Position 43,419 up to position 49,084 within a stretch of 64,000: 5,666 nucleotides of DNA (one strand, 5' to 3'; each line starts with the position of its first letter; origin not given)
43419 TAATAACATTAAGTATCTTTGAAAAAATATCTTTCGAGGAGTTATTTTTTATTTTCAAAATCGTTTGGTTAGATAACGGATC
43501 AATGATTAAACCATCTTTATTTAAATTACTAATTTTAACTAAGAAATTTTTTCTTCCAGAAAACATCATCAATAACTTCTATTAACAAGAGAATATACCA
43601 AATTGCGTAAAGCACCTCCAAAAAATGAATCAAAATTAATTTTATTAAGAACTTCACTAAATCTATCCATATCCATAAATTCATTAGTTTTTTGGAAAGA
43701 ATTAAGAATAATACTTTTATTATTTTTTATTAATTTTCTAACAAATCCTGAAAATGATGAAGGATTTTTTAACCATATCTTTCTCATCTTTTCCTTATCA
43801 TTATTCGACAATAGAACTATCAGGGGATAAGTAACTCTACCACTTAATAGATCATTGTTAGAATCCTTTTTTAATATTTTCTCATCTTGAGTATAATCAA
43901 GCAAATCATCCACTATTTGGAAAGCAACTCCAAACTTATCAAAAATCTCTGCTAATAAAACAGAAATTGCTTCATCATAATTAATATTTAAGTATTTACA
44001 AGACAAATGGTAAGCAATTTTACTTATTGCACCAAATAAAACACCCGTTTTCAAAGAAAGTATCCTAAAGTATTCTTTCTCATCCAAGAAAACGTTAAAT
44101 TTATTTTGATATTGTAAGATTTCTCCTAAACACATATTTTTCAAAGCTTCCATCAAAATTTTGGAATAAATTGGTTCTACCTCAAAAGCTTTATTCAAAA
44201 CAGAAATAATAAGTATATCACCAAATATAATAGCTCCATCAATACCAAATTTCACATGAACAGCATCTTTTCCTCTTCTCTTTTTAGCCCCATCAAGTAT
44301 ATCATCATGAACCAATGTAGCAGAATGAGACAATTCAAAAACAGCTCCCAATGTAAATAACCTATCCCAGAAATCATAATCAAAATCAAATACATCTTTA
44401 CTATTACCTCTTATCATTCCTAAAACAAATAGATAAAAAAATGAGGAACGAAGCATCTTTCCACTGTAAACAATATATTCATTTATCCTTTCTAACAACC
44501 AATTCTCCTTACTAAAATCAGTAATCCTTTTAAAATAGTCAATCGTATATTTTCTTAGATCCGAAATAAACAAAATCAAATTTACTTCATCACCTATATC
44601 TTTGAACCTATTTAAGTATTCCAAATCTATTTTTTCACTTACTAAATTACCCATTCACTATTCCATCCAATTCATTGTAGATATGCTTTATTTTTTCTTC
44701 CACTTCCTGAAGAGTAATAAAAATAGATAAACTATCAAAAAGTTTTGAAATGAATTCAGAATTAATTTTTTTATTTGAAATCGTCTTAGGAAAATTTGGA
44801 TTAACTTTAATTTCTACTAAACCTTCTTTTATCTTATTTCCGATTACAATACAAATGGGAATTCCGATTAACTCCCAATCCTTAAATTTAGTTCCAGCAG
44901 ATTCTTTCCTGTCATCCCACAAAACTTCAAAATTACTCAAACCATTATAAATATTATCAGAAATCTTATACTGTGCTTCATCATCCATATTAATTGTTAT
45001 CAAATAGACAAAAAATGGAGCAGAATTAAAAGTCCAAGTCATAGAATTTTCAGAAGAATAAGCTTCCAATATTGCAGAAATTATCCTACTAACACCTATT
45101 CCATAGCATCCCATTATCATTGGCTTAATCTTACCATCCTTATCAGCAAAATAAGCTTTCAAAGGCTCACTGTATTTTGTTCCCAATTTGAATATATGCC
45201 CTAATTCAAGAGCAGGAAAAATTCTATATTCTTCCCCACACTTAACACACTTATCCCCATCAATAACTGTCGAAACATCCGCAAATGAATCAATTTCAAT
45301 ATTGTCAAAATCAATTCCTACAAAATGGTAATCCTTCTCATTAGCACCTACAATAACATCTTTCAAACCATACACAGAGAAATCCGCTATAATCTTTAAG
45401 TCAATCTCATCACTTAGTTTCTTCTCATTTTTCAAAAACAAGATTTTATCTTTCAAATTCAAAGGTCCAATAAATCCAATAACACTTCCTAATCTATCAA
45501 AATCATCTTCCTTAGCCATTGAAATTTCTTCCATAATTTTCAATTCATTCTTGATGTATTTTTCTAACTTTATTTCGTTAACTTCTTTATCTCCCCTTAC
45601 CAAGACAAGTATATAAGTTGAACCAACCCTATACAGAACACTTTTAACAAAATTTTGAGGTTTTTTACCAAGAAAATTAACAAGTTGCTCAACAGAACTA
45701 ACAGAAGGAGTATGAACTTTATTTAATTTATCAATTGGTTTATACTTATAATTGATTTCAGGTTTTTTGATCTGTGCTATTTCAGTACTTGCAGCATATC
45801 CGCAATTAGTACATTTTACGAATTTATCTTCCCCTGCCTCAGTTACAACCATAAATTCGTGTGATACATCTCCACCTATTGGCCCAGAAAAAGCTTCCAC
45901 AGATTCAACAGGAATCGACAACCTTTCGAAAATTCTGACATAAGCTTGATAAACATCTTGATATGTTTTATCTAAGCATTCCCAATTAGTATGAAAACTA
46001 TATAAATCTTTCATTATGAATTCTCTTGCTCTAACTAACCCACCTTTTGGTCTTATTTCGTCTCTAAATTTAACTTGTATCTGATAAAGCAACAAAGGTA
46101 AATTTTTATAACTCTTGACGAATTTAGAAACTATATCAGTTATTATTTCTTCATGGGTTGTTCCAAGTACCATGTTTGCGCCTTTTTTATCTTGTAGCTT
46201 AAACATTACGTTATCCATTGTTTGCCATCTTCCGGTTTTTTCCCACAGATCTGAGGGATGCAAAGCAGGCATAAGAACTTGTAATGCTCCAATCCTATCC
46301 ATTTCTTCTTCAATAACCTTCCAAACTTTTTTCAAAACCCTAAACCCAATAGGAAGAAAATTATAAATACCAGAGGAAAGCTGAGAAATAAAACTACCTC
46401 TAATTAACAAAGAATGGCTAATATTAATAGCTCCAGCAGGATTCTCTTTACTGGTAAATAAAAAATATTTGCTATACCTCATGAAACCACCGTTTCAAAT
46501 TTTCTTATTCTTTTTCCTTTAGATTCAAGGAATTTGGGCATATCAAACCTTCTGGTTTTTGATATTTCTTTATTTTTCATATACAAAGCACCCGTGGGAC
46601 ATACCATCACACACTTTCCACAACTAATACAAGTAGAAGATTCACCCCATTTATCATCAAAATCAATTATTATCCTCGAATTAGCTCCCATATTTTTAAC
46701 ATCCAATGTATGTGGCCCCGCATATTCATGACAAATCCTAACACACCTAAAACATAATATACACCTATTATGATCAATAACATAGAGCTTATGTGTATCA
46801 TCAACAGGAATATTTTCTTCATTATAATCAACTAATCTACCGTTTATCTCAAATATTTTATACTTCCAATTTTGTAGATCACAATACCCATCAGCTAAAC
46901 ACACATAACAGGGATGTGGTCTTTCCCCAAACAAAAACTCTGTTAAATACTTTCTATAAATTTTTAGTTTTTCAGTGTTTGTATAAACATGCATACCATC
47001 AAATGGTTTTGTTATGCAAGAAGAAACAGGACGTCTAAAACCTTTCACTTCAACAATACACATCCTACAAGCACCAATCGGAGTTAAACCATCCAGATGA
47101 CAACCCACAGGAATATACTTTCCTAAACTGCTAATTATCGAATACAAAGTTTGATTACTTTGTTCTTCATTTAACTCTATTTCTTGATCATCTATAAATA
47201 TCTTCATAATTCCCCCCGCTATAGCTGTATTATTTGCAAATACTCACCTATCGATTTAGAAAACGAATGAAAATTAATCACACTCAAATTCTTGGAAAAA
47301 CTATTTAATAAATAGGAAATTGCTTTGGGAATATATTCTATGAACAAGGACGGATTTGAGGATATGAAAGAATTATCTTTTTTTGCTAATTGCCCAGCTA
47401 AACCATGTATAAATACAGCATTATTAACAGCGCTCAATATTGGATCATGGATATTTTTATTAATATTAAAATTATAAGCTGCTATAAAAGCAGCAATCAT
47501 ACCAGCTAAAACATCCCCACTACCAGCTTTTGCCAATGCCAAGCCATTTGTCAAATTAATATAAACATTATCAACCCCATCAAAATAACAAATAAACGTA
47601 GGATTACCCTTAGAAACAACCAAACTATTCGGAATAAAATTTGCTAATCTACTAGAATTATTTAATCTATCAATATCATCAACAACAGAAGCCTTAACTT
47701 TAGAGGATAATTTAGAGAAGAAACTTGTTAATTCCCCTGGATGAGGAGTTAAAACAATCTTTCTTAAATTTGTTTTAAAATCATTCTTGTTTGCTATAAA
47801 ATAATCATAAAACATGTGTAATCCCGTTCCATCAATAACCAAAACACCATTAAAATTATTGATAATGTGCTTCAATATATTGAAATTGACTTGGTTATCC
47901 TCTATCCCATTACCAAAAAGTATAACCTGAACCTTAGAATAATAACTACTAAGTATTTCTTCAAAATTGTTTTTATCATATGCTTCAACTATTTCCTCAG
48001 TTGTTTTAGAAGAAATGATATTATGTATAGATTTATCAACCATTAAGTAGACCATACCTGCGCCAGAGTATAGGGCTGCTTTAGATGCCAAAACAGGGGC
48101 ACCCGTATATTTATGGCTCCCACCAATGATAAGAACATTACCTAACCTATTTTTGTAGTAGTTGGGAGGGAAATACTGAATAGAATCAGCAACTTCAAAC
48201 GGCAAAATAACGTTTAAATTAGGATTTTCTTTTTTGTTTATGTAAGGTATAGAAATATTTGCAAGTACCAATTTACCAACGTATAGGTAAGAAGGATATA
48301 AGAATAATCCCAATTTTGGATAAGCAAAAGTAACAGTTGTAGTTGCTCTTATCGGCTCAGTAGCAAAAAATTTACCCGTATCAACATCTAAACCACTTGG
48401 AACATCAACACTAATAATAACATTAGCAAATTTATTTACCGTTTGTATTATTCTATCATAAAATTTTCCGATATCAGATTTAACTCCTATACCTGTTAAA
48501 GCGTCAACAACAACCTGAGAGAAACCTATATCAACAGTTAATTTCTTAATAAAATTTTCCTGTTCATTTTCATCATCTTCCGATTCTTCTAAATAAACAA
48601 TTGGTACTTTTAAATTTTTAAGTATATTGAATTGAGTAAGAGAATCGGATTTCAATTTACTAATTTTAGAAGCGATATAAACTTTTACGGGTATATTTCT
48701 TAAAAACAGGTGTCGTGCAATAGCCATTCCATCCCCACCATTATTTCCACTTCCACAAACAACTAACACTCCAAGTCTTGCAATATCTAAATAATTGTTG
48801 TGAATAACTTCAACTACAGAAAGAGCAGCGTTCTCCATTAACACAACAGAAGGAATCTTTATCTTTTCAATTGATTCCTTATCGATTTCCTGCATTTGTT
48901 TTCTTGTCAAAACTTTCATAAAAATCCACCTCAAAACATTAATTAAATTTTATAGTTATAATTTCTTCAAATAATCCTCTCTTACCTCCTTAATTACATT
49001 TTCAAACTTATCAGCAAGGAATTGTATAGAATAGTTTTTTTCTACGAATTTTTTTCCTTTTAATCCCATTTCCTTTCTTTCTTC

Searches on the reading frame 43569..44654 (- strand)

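Call 14: search_protein_families(library=ncbifam, proteins=[window:43569-44654:-], max_evalue=1e-10)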
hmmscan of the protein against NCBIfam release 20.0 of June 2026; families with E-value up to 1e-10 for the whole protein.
window:43569-44654:- (361 aa): 16 families
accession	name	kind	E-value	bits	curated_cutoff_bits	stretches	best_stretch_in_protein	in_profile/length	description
NF045628.1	HxpDPsynlarge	equivalog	2.4e-32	112.2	500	1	97-300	55-253/311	hexaprenyl-diphosphate synthase large subunit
TIGR02748.1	GerC3_HepT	equivalog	1.9e-29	102.8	456.55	1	93-297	60-259/319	heptaprenyl diphosphate synthase component II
TIGR02749.1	prenyl_cyano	equivalog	2.8e-28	98.9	383.2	1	101-287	71-252/322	solanesyl diphosphate synthase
NF008140.0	PRK10888.1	equivalog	4e-25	88.8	412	1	99-292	66-254/323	octaprenyl diphosphate synthase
NF041003.1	GGPP_syn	equivalog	5.4e-24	84.9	500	1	97-297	60-261/326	geranylgeranyl diphosphate synthase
NF040698.1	IdsA_Meth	equivalog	2.9e-23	82.6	468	1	101-293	66-261/328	short chain isoprenyl diphosphate synthase IdsA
NF041169.1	f2_encap_cargo4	exception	3.3e-22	79.2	450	1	104-289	77-260/334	family 2 encapsulin nanocompartment cargo protein polyprenyl transferase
NF045549.1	GGPPsyn_IdsB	equivalog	1.2e-18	67.3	475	1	102-285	90-272/346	geranylgeranyl diphosphate synthase IdsB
NF040789.2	gerfarn_diphsyn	equivalog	1.6e-18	67.1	560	1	106-275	91-260/345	geranylfarnesyl diphosphate synthase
NF042417.1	NPPPS_Mycobact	equivalog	2.3e-17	63.1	600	1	102-292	82-268/335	nonaprenyl/(2E,6E)-farnesyl/geranylgeranyl diphosphat synthase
NF045485.1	FPPsyn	subfamily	4e-16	59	275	1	103-289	63-255/288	farnesyl diphosphate synthase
NF040627.1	GFPS_Meth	equivalog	1.1e-14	54.5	600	1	105-256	68-212/285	geranylfarnesyl diphosphate synthase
NF042416.1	GFPPS_Mycobact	equivalog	1.1e-13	50.9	600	0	51-137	28-105/350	bifunctional (2E,6E)-farnesyl/geranyl diphosphate synthase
NF007877.0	PRK10581.1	equivalog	1.2e-13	51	321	1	102-292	69-265/299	(2E,6E)-farnesyl diphosphate synthase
NF045685.1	GGPPSynCrtE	equivalog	1.9e-13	50.1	460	1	105-288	70-259/293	geranylgeranyl diphosphate synthase CrtE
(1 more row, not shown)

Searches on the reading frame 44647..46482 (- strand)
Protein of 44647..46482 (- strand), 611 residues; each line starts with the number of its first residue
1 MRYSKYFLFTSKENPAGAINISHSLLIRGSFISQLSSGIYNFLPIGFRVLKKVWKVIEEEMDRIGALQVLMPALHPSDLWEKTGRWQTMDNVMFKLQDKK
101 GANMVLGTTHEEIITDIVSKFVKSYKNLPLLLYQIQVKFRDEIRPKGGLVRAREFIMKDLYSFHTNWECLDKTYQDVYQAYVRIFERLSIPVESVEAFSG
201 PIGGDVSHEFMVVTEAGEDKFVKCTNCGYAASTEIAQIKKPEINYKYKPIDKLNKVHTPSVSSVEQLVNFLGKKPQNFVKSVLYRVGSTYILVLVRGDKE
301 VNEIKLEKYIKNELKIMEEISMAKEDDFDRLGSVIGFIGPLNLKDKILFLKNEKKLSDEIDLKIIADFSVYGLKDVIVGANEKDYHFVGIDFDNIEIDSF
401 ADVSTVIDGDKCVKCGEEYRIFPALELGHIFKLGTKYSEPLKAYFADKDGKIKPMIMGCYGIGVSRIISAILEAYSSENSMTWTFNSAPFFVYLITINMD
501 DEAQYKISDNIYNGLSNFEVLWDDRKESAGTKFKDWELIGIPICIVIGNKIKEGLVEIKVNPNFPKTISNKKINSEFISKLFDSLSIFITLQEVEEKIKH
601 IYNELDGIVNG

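Call 14: search_protein_families(library=ncbifam, proteins=[window:44647-46482:-], max_evalue=1e-10)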
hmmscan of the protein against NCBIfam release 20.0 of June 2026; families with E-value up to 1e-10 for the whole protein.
window:44647-46482:- (611 aa): 6 families
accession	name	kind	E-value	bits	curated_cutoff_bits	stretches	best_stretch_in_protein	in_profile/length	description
NF006625.0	PRK09194.1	equivalog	2e-198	660.8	558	1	1-561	1-541/559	proline--tRNA ligase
TIGR00409.1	proS_fam_II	equivalog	1.4e-179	598.7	306.7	1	1-578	1-565/568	proline--tRNA ligase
NF008979.1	PRK12325.1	exception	1.2e-131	439.6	550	2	1-227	1-227/437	proline--tRNA ligase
TIGR00408.1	proS_fam_I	equivalog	9e-33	113.9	437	2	37-192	28-189/475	proline--tRNA ligase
TIGR00418.1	thrS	equivalog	9.5e-22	77.6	383.65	1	33-190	187-344/565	threonine--tRNA ligase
NF003068.0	PRK03991.1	equivalog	5.9e-11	41.4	484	0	444-560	449-570/613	threonine--tRNA ligase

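Call 50: find_homologous_proteins(query=window:44647-46482:-, max_evalue=1e-50)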
Query window:44647-46482:- (611 aa): 7999 proteins with E <= 1e-50 among 8000 candidates; the best 120 are listed.
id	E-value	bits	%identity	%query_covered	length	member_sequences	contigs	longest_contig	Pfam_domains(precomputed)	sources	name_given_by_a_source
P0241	0.0e+0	1371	99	100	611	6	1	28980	PF03129.26,PF00587.31,PF04073.21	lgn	-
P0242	7.3e-286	968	71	100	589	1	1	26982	PF03129.26,PF00587.31,PF04073.21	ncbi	ncbi:MAG: proline--tRNA ligase [bacterium]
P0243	6.3e-282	955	70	100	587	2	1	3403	PF03129.26,PF00587.31,PF04073.21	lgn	-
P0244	1.8e-281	953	69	99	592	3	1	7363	PF03129.26,PF00587.31,PF04073.21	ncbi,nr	ncbi:MAG: proline--tRNA ligase [bacterium]|nr:proline--tRNA ligase [bacterium]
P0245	1.0e-280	951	68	100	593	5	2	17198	PF03129.26,PF00587.31,PF04073.21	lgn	-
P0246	1.8e-271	920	69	97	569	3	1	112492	PF03129.26,PF00587.31,PF04073.21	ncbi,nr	ncbi:MAG: proline--tRNA ligase [bacterium]|nr:proline--tRNA ligase [bacterium]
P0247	7.0e-269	912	66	100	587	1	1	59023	PF03129.26,PF00587.31,PF04073.21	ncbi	ncbi:MAG: proline--tRNA ligase [bacterium]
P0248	8.6e-257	872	68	93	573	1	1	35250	PF03129.26,PF00587.31,PF04073.21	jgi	-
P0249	1.3e-244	832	63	100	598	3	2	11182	PF03129.26,PF00587.31,PF04073.21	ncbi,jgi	ncbi:MAG: proline--tRNA ligase [bacterium]|jgi:prolyl-tRNA synthetase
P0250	8.2e-243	826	64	93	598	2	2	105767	PF03129.26,PF00587.31,PF04073.21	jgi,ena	-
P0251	2.3e-242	824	61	100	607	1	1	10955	PF03129.26,PF00587.31,PF04073.21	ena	-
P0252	4.4e-241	820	63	93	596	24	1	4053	PF03129.26,PF00587.31,PF04073.21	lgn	-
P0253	2.4e-240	817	62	93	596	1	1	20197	PF03129.26,PF00587.31,PF04073.21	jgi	jgi:prolyl-tRNA synthetase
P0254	6.2e-239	813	59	100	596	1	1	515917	PF03129.26,PF00587.31,PF04073.21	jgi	jgi:prolyl-tRNA synthetase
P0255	6.2e-236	803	61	93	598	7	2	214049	PF03129.26,PF00587.31,PF04073.21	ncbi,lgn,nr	ncbi:MAG: proline--tRNA ligase [bacterium]|nr:proline--tRNA ligase [bacterium]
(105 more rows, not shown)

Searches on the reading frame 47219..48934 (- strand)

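Call 14: search_protein_families(library=ncbifam, proteins=[window:47219-48934:-], max_evalue=1e-10)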
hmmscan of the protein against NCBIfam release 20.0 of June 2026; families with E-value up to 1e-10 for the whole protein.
window:47219-48934:- (571 aa): 3 families
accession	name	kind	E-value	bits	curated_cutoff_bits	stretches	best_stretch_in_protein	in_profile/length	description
TIGR00196.1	yjeF_cterm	hypoth_equivalog_domain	1.2e-43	149.5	129.85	1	256-539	16-275/277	NAD(P)H-hydrate dehydratase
NF007856.0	PRK10565.1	equivalog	2.7e-42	145.1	703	1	7-485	16-453/510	bifunctional ADP-dependent NAD(P)H-hydrate dehydratase/NAD(P)H-hydrate epimerase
TIGR00197.1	yjeF_nterm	hypoth_equivalog_domain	6.4e-42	143.5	88.6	1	9-230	3-205/206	NAD(P)H-hydrate epimerase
